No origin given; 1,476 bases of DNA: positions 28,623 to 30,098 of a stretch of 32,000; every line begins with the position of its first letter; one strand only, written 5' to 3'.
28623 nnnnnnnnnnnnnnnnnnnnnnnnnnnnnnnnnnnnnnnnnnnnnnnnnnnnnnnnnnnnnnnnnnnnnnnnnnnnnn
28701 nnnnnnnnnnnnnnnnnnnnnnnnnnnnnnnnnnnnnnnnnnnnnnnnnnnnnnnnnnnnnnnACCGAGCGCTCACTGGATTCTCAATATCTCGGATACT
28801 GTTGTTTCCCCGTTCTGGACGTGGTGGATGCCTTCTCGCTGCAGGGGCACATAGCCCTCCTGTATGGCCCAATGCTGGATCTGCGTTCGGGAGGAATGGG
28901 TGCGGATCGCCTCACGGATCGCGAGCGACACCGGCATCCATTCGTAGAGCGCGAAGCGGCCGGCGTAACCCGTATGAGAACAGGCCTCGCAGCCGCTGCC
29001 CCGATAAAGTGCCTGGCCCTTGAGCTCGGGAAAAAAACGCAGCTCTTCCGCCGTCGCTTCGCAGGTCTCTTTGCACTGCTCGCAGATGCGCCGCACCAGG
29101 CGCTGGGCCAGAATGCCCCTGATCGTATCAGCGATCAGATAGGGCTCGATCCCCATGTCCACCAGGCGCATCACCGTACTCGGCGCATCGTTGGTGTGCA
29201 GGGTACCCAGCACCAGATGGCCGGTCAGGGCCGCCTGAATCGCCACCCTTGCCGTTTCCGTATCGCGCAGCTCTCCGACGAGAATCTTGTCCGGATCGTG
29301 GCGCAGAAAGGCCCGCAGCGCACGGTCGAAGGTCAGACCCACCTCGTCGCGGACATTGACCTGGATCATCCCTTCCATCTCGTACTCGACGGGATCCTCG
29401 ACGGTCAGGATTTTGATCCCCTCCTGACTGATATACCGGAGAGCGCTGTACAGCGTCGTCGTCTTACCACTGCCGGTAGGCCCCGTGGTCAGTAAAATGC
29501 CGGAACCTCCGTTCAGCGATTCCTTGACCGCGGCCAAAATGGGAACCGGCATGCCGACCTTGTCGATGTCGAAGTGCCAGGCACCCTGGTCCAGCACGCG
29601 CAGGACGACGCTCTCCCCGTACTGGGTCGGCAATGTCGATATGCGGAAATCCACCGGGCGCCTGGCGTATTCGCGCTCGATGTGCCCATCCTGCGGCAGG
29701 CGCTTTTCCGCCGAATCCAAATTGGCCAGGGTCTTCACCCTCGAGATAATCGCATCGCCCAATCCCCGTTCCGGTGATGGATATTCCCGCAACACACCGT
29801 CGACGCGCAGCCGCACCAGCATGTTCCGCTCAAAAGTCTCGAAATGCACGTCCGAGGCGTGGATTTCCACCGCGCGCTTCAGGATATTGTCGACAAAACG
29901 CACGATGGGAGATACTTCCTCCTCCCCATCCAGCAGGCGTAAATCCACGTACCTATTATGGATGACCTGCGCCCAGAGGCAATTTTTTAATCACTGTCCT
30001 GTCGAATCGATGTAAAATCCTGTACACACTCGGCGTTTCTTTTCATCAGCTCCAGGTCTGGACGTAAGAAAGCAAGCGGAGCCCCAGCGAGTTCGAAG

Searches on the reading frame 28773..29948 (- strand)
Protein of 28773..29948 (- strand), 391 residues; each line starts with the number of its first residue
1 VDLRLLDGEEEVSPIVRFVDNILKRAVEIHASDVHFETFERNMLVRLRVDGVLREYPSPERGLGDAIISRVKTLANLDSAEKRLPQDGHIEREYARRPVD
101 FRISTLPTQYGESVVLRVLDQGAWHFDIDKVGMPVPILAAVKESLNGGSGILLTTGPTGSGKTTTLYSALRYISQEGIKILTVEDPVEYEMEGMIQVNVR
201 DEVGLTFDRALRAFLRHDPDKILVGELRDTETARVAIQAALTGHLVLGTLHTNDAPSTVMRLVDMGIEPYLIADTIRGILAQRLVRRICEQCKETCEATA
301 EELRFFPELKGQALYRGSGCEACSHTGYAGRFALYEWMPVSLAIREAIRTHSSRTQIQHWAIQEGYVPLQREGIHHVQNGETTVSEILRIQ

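Call 32: find_homologous_proteins(query=window:28773-29948:-, max_evalue=1e-30)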
Query window:28773-29948:- (391 aa): 8000 proteins with E <= 1e-30 among 8000 candidates; the best 120 are listed.
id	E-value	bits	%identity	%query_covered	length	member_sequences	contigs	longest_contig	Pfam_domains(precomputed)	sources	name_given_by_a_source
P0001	1.4e-258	875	100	100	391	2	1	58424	PF00437.27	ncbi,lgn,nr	ncbi:MAG: GspE/PulE family protein [Puniceicoccales bacterium]|nr:GspE/PulE family protein [Puniceic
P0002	1.3e-232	790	92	97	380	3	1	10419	PF00437.27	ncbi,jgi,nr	ncbi:MAG: GspE/PulE family protein [Puniceicoccales bacterium]|jgi:type II secretory ATPase GspE/Pul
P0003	7.6e-210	715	82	98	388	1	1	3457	PF00437.27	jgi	jgi:type IV pilus assembly protein PilB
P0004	7.9e-207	705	81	100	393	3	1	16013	PF00437.27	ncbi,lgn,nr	ncbi:MAG: GspE/PulE family protein [Puniceicoccales bacterium]|nr:GspE/PulE family protein [Puniceic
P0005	4.4e-196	669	75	100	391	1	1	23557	PF00437.27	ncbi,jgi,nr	ncbi:MAG: GspE/PulE family protein [Puniceicoccales bacterium]|jgi:type IV pilus assembly protein Pi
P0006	2.6e-159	548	65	96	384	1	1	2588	PF00437.27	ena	-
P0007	1.7e-158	546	65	96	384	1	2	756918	PF00437.27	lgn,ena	-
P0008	5.7e-158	544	63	96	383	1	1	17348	PF00437.27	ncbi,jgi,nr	ncbi:MAG: GspE/PulE family protein [Puniceicoccales bacterium]|jgi:type IV pilus assembly protein Pi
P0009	7.4e-158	544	62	97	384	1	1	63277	PF00437.27,PF25199.2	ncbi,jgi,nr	ncbi:MAG: GspE/PulE family protein [Puniceicoccales bacterium]|jgi:type IV pilus assembly protein Pi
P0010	6.1e-157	541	65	98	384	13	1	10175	PF00437.27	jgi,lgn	jgi:type IV pilus assembly protein PilB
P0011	6.5e-157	540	61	97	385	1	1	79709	PF00437.27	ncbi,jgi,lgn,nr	ncbi:MAG: GspE/PulE family protein [Puniceicoccales bacterium]|jgi:type IV pilus assembly protein Pi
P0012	1.5e-156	539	64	96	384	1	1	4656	PF00437.27,PF13191.13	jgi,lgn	jgi:type IV pilus assembly protein PilB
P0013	5.3e-156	537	64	96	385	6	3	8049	PF00437.27,PF25199.2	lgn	-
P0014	2.3e-155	535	63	96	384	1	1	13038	PF00437.27,PF13191.13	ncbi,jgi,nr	ncbi:MAG: GspE/PulE family protein [Puniceicoccales bacterium]|jgi:type IV pilus assembly protein Pi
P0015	5.9e-155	534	63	96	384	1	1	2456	PF00437.27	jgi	jgi:type IV pilus assembly protein PilB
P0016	2.4e-153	529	62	96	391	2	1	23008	PF00437.27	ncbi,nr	ncbi:MAG: GspE/PulE family protein [Puniceicoccales bacterium]|nr:GspE/PulE family protein [Puniceic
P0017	4.6e-153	528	61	97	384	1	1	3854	PF00437.27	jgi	jgi:type IV pilus assembly protein PilB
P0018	1.1e-151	523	62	98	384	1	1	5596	PF00437.27,PF13191.13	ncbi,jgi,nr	ncbi:MAG: GspE/PulE family protein [Puniceicoccales bacterium]|jgi:type IV pilus assembly protein Pi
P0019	1.2e-150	520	63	96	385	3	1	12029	PF00437.27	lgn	-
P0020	6.4e-139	481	58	96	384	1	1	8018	PF00437.27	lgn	-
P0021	1.9e-138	480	57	96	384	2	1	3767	PF00437.27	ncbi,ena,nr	ncbi:MAG: GspE/PulE family protein [Opitutales bacterium]|nr:GspE/PulE family protein [Opitutales ba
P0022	7.8e-137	474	60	88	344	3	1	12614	PF00437.27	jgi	jgi:type IV pilus assembly protein PilB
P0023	2.3e-132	460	80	66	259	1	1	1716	PF00437.27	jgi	jgi:type II secretory ATPase GspE/PulE/Tfp pilus assembly ATPase PilB-like protein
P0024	2.3e-127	443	54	96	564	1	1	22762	PF05157.21,PF00437.27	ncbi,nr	ncbi:MAG: ATPase, T2SS/T4P/T4SS family [Lacunisphaera sp.]|nr:ATPase, T2SS/T4P/T4SS family [Lacunisp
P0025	5.4e-127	442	54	97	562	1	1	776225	PF05157.21,PF00437.27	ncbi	-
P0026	1.3e-126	441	55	96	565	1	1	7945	PF05157.21,PF00437.27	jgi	-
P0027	1.4e-126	441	55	97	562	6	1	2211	PF05157.21,PF00437.27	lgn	-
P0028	1.9e-126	440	53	96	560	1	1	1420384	PF05157.21,PF00437.27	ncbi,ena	-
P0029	3.1e-126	439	53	99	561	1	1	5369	PF05157.21,PF00437.27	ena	-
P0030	6.0e-126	439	54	96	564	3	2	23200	PF05157.21,PF00437.27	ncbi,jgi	jgi:type IV pilus assembly protein PilB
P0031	7.3e-126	438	54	96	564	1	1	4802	PF05157.21,PF00437.27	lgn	-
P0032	9.3e-126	438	52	98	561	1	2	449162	PF05157.21,PF00437.27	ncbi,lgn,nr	ncbi:MAG: type II secretion system ATPase GspE [Methylacidiphilales bacterium]|nr:type II secretion 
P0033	1.1e-125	438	54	98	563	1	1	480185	PF05157.21,PF00437.27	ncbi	-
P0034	1.5e-125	437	54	97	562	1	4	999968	PF05157.21,PF00437.27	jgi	-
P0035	1.6e-125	437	55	96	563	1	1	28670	PF05157.21,PF00437.27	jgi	-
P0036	1.9e-125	437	55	97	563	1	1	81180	PF05157.21,PF00437.27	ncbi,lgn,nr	ncbi:MAG TPA: ATPase, T2SS/T4P/T4SS family [Lacunisphaera sp.]|nr:ATPase, T2SS/T4P/T4SS family [Lacu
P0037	2.5e-125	437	53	99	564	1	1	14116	PF05157.21,PF00437.27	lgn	-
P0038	2.9e-125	436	53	99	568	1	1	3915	PF05157.21,PF00437.27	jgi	-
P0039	3.9e-125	436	53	96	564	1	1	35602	PF05157.21,PF00437.27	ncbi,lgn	-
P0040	4.5e-125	436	54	97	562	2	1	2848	PF05157.21,PF00437.27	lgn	-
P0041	6.7e-125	435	54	96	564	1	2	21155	PF05157.21,PF00437.27,PF25199.2,PF13191.13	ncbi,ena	-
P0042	2.0e-124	434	52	96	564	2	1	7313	PF05157.21,PF00437.27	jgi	jgi:type IV pilus assembly protein PilB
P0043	2.5e-124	433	55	97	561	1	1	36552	PF05157.21,PF00437.27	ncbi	ncbi:MAG: ATPase, T2SS/T4P/T4SS family [Synoicihabitans sp.]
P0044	2.9e-124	433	54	96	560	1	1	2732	PF05157.21,PF00437.27,PF13191.13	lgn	-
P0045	3.1e-124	433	54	96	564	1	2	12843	PF05157.21,PF00437.27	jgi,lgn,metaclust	metaclust:\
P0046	3.2e-124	433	52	96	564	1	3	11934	PF05157.21,PF00437.27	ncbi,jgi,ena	jgi:type IV pilus assembly protein PilB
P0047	3.2e-124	433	54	97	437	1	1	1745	PF00437.27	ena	-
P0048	3.2e-124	433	52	96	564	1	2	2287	PF05157.21,PF00437.27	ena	-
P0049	4.2e-124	432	54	96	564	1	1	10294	PF05157.21,PF00437.27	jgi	jgi:type IV pilus assembly protein PilB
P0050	4.4e-124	432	52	96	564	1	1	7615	PF05157.21,PF00437.27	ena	-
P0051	4.4e-124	432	52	96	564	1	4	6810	PF05157.21,PF00437.27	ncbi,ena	-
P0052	4.7e-124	432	54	97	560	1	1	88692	PF05157.21,PF00437.27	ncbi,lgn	-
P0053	4.9e-124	432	54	96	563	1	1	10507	PF05157.21,PF00437.27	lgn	-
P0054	5.1e-124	432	53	96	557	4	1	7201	PF05157.21,PF00437.27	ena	-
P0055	5.3e-124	432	52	99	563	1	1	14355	PF05157.21,PF00437.27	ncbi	-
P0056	5.5e-124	432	55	96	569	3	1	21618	PF05157.21,PF00437.27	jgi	jgi:type IV pilus assembly protein PilB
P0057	6.1e-124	432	52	96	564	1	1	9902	PF05157.21,PF00437.27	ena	-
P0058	6.6e-124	432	53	99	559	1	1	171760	PF05157.21,PF00437.27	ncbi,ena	-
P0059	6.9e-124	432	52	96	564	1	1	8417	PF05157.21,PF00437.27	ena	-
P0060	7.8e-124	432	52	99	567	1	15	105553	PF05157.21,PF00437.27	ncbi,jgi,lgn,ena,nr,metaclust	ncbi:MAG: Flp pilus assembly complex ATPase component TadA [Lentisphaerae bacterium]|jgi:type IV pil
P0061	9.2e-124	431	52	96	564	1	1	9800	PF05157.21,PF00437.27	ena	-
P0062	9.3e-124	431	52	96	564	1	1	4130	PF05157.21,PF00437.27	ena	-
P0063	9.9e-124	431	53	96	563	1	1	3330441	PF05157.21,PF00437.27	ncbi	-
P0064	1.0e-123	431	54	96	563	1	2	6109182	PF05157.21,PF00437.27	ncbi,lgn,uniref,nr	ncbi:GspE/PulE family protein [Actomonas aquatica]|uniref:GspE/PulE family protein n=1 Tax=Actomonas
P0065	1.1e-123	431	53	96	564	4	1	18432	PF05157.21,PF00437.27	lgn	-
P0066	1.3e-123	431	54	96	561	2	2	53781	PF05157.21,PF00437.27,PF13191.13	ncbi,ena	-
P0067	1.5e-123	431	54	99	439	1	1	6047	PF00437.27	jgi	-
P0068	1.6e-123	431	53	96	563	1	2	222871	PF05157.21,PF00437.27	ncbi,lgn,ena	-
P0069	1.8e-123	430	53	96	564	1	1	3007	PF05157.21,PF00437.27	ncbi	-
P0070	1.9e-123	430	53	97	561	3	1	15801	PF05157.21,PF00437.27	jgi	-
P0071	2.2e-123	430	53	97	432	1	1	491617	PF00437.27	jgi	-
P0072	2.4e-123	430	51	96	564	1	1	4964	PF05157.21,PF00437.27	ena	-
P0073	2.4e-123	430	54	96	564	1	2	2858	PF05157.21,PF00437.27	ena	-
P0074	2.6e-123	430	52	99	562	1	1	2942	PF05157.21,PF00437.27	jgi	-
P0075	2.8e-123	430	52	96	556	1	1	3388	PF05157.21,PF00437.27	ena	-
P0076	3.5e-123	429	52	96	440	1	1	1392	PF00437.27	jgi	jgi:type IV pilus assembly protein PilB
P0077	3.9e-123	429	53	98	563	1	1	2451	PF05157.21,PF00437.27,PF13191.13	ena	-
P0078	4.1e-123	429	53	96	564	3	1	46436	PF05157.21,PF00437.27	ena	-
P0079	5.1e-123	429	52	96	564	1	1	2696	PF05157.21,PF10415.15,PF00437.27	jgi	-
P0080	6.6e-123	429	53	96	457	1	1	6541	PF00437.27,PF13191.13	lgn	-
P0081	6.7e-123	429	51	99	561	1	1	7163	PF05157.21,PF00437.27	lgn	-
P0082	7.4e-123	428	53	98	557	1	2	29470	PF05157.21,PF00437.27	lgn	-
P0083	7.5e-123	428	52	96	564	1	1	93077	PF05157.21,PF00437.27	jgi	jgi:type IV pilus assembly protein PilB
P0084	7.6e-123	428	53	97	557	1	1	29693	PF05157.21,PF00437.27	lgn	-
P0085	7.9e-123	428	53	96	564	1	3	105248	PF05157.21,PF00437.27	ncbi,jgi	ncbi:MAG TPA: ATPase, T2SS/T4P/T4SS family [Chthoniobacterales bacterium]|jgi:type IV pilus assembly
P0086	8.3e-123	428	52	98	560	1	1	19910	PF05157.21,PF00437.27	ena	-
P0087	8.3e-123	428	51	96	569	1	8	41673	PF05157.21,PF00437.27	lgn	-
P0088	9.4e-123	428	53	96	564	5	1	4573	PF05157.21,PF00437.27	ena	-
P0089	9.5e-123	428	52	96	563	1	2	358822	PF05157.21,PF00437.27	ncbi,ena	-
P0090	1.0e-122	428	53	98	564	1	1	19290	PF05157.21,PF00437.27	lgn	-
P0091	1.1e-122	428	52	96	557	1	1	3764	PF05157.21,PF00437.27,PF13191.13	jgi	jgi:type IV pilus assembly protein PilB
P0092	1.1e-122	428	52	99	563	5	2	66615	PF05157.21,PF00437.27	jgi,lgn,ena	-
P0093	1.2e-122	428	51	96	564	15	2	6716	PF05157.21,PF00437.27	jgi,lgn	jgi:type IV pilus assembly protein PilB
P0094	1.2e-122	428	51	98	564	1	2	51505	PF05157.21,PF00437.27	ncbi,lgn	-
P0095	1.3e-122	428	51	96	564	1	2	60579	PF05157.21,PF00437.27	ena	-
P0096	1.5e-122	427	51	99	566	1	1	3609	PF05157.21,PF00437.27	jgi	-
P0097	1.5e-122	427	52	99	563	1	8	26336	PF05157.21,PF00437.27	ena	-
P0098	1.5e-122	427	54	96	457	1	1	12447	PF00437.27,PF13191.13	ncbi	-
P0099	1.5e-122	427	54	96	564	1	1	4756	PF05157.21,PF00437.27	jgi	jgi:type IV pilus assembly protein PilB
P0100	1.7e-122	427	53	96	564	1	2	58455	PF05157.21,PF00437.27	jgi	jgi:type IV pilus assembly protein PilB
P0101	2.0e-122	427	52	96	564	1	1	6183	PF05157.21,PF00437.27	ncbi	-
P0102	2.0e-122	427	55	95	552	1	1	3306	PF05157.21,PF00437.27,PF13191.13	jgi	jgi:type IV pilus assembly protein PilB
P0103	2.2e-122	427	52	98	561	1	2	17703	PF05157.21,PF00437.27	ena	-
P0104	2.2e-122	427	52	98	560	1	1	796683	PF05157.21,PF00437.27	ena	-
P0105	2.2e-122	427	51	99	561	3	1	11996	PF05157.21,PF00437.27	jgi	jgi:type IV pilus assembly protein PilB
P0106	2.3e-122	427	51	96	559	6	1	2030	PF05157.21,PF00437.27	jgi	jgi:type IV pilus assembly protein PilB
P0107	2.4e-122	427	52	99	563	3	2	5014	PF05157.21,PF00437.27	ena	-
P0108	2.6e-122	427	51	96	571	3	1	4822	PF05157.21,PF00437.27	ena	-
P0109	2.7e-122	427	53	98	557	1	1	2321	PF05157.21,PF00437.27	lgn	-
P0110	2.7e-122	426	52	99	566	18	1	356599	PF05157.21,PF00437.27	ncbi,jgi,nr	ncbi:MAG: pilB 2 [Rariglobus sp.]|jgi:type IV pilus assembly protein PilB|nr:pilB 2 [Rariglobus sp.]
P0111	2.7e-122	426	52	96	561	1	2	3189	PF05157.21,PF00437.27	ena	-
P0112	2.9e-122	426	52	98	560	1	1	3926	PF05157.21,PF00437.27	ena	-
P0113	3.0e-122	426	51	99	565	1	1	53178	PF05157.21,PF00437.27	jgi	jgi:type IV pilus assembly protein PilB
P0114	3.3e-122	426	52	99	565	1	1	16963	PF05157.21,PF00437.27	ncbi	ncbi:MAG: type II secretion system ATPase GspE [Rariglobus sp.]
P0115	3.5e-122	426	51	99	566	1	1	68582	PF05157.21,PF00437.27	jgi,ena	-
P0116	3.6e-122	426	52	97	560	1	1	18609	PF05157.21,PF00437.27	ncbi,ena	-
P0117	3.6e-122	426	53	96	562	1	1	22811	PF05157.21,PF00437.27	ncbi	-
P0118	3.8e-122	426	52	99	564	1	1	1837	PF05157.21,PF00437.27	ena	-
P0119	3.8e-122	426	52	99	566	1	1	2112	PF05157.21,PF00437.27,PF13191.13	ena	-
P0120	4.2e-122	426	52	96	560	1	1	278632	PF05157.21,PF00437.27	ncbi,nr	ncbi:MAG: GspE/PulE family protein [Verrucomicrobium sp.]|nr:GspE/PulE family protein [Verrucomicrob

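Call 33: find_encoding_contigs(protein=P0001, flank=10000, max_places=2)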
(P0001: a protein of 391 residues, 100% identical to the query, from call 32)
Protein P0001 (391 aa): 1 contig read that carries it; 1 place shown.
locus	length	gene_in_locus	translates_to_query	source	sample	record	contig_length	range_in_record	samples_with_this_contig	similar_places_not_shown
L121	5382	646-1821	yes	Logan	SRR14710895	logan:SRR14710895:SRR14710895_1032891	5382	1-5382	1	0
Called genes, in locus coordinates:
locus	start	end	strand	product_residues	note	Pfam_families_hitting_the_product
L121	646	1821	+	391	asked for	PF00437:T2SSE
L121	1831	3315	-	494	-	PF00501:AMP-binding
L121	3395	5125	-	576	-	PF03772:Competence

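Call 34: find_encoding_contigs(protein=P0002, flank=10000, max_places=2)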
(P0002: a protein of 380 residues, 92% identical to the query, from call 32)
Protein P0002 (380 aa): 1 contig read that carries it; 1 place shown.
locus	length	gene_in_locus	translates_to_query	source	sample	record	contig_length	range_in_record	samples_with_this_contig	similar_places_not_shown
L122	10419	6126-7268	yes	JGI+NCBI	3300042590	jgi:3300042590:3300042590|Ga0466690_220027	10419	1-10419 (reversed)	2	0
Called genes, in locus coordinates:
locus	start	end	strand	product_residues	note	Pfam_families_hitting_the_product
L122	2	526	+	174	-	PF05958:tRNA_U5-meth_tr, PF09445:Methyltransf_15 (weak)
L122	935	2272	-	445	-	PF02885:Glycos_trans_3N, PF00591:Glycos_transf_3, PF07831:PYNP_C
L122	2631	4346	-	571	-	PF02163:Peptidase_M50, PF14685:PDZ_Tricorn (faint), PF17820:PDZ_6 (weak), PF00595:PDZ (weak), PF13180:PDZ_2, PF17820:PDZ_6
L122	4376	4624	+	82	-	-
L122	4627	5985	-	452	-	PF12796:Ank_2 (faint), PF00023:Ank (faint)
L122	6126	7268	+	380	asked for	PF00437:T2SSE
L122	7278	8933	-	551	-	PF00501:AMP-binding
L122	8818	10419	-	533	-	PF03772:Competence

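Call 35: find_encoding_contigs(protein=P0004, flank=10000, max_places=2)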
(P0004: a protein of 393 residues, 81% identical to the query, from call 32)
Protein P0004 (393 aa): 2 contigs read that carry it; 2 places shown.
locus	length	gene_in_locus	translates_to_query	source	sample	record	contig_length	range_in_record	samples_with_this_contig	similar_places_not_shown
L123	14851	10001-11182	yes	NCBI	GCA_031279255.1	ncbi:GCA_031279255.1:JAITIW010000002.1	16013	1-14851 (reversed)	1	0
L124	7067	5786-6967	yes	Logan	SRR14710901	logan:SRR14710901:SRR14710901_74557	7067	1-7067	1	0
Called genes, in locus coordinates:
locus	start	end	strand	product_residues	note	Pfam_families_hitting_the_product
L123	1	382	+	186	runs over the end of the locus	PF01765:RRF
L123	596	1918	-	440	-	PF00535:Glycos_transf_2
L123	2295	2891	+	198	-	PF13489:Methyltransf_23, PF13847:Methyltransf_31 (faint), PF08242:Methyltransf_12 (weak), PF08241:Methyltransf_11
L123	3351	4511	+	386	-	PF13173:AAA_14, PF13635:DUF4143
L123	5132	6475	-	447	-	PF02885:Glycos_trans_3N, PF00591:Glycos_transf_3, PF07831:PYNP_C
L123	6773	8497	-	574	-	PF02163:Peptidase_M50, PF00595:PDZ (weak), PF13180:PDZ_2, PF17820:PDZ_6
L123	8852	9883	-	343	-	PF12796:Ank_2 (weak)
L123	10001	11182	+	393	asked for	PF00437:T2SSE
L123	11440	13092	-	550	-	PF00501:AMP-binding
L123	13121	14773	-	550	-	PF03772:Competence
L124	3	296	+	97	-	?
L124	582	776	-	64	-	-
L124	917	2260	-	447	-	PF02885:Glycos_trans_3N, PF00591:Glycos_transf_3, PF07831:PYNP_C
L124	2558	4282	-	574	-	PF02163:Peptidase_M50, PF00595:PDZ (weak), PF13180:PDZ_2, PF17820:PDZ_6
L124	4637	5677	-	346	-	PF12796:Ank_2 (weak)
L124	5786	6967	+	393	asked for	PF00437:T2SSE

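Call 36: find_encoding_contigs(protein=P0005, flank=10000, max_places=2)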
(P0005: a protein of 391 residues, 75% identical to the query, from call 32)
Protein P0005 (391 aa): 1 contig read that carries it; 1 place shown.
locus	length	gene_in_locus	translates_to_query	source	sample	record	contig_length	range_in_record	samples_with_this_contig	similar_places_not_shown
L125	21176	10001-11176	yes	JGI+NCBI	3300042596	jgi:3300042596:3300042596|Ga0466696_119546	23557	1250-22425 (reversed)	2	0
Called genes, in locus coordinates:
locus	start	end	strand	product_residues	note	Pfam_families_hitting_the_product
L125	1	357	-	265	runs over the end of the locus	PF01501:Glyco_transf_8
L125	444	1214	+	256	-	PF01728:FtsJ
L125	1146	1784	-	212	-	-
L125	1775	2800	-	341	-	PF00483:NTP_transferase (weak)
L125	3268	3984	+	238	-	PF00696:AA_kinase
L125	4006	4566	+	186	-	PF01765:RRF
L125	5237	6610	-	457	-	PF02885:Glycos_trans_3N, PF00591:Glycos_transf_3, PF07831:PYNP_C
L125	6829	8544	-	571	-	PF02163:Peptidase_M50, PF13180:PDZ_2 (weak), PF00595:PDZ (weak), PF13180:PDZ_2 (weak), PF17820:PDZ_6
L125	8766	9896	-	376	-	PF12796:Ank_2 (weak)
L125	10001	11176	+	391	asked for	PF00437:T2SSE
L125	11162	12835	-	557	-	PF00501:AMP-binding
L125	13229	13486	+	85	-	-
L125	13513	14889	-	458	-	PF03772:Competence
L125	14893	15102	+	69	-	-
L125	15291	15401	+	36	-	-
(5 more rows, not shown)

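Call 44: find_encoding_contigs(protein=P0007, flank=10000, max_places=1)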
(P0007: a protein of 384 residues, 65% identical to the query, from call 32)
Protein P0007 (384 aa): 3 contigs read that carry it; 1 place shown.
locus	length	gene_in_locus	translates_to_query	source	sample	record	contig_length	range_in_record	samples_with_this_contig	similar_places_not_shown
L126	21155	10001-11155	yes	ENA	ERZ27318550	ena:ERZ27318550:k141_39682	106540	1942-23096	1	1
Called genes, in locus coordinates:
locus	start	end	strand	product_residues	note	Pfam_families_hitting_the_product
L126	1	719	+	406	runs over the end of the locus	PF00155:Aminotran_1_2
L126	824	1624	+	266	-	-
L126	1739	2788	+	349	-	PF00154:RecA_N, PF08423:Rad51, PF06745:ATPase, PF21096:RecA_C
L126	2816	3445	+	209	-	PF01458:SUFBD_core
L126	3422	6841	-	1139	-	-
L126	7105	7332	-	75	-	-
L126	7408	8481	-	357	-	PF13365:Trypsin_2, PF00595:PDZ, PF13180:PDZ_2, PF17820:PDZ_6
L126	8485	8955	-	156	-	-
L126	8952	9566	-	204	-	PF07638:Sigma70_ECF (faint), PF04542:Sigma70_r2, PF08281:Sigma70_r4_2, PF04545:Sigma70_r4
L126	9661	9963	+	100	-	-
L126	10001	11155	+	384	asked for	PF00437:T2SSE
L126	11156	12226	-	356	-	PF05343:Peptidase_M42, PF01546:Peptidase_M20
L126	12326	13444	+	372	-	PF00953:Glycos_transf_4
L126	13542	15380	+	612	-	PF13522:GATase_6, PF13537:GATase_7, PF01380:SIS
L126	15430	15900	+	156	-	PF02577:BFN_dom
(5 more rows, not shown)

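Call 45: find_encoding_contigs(protein=P0009, flank=10000, max_places=1)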
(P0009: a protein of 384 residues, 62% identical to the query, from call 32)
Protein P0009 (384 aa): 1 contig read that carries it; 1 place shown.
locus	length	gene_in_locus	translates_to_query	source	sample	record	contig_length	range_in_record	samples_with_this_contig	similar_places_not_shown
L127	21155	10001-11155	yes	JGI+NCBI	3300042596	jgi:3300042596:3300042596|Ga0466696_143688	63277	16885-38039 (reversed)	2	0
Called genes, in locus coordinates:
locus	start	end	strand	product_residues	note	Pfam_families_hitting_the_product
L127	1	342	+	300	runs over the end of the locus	PF28028:Amuc_1100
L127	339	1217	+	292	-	-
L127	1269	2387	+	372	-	PF02481:DNA_processg_A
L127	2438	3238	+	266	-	PF22435:MRM3-like_sub_bind, PF00588:SpoU_methylase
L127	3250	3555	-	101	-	PF02482:Ribosomal_S30AE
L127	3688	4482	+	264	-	PF02463:SMC_N (faint), PF00005:ABC_tran, PF13304:AAA_21, PF08352:oligo_HPY (weak)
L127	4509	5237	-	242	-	PF02397:Bac_transf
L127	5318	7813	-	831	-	PF13491:FtsK_4TM, PF17854:FtsK_alpha, PF01580:FtsK_SpoIIIE, PF09397:FtsK_gamma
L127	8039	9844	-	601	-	PF02163:Peptidase_M50, PF17820:PDZ_6 (weak), PF00595:PDZ (weak), PF13180:PDZ_2, PF17820:PDZ_6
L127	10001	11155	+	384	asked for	PF00437:T2SSE, PF25199:nSTAND_NTPase5 (faint)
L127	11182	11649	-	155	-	-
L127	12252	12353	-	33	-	-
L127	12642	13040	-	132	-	PF00072:Response_reg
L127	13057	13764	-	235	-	PF00512:HisKA, PF02518:HATPase_c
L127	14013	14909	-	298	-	-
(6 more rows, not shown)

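Call 46: find_encoding_contigs(protein=P0011, flank=10000, max_places=1)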
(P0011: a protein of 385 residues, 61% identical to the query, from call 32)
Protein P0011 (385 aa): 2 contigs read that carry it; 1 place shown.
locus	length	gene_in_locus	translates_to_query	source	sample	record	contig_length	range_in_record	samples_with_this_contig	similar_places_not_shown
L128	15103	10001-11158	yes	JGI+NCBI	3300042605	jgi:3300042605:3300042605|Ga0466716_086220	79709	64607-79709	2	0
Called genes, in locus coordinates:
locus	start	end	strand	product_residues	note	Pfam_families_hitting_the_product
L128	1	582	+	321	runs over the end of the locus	PF28028:Amuc_1100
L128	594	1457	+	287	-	-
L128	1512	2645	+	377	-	PF02481:DNA_processg_A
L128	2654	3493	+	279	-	PF22435:MRM3-like_sub_bind, PF00588:SpoU_methylase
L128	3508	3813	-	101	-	PF02482:Ribosomal_S30AE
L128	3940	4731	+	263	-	PF02463:SMC_N (weak), PF00005:ABC_tran, PF13304:AAA_21 (weak), PF08352:oligo_HPY (faint)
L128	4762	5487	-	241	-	PF02397:Bac_transf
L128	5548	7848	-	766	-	PF13491:FtsK_4TM, PF17854:FtsK_alpha, PF01580:FtsK_SpoIIIE, PF09397:FtsK_gamma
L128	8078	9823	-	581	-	PF02163:Peptidase_M50, PF13180:PDZ_2 (weak), PF17820:PDZ_6 (weak), PF00595:PDZ (weak), PF13180:PDZ_2 (weak), PF17820:PDZ_6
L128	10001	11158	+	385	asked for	PF00437:T2SSE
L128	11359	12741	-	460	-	PF01235:Na_Ala_symp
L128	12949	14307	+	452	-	PF00324:AA_permease, PF13520:AA_permease_2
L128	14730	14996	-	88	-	-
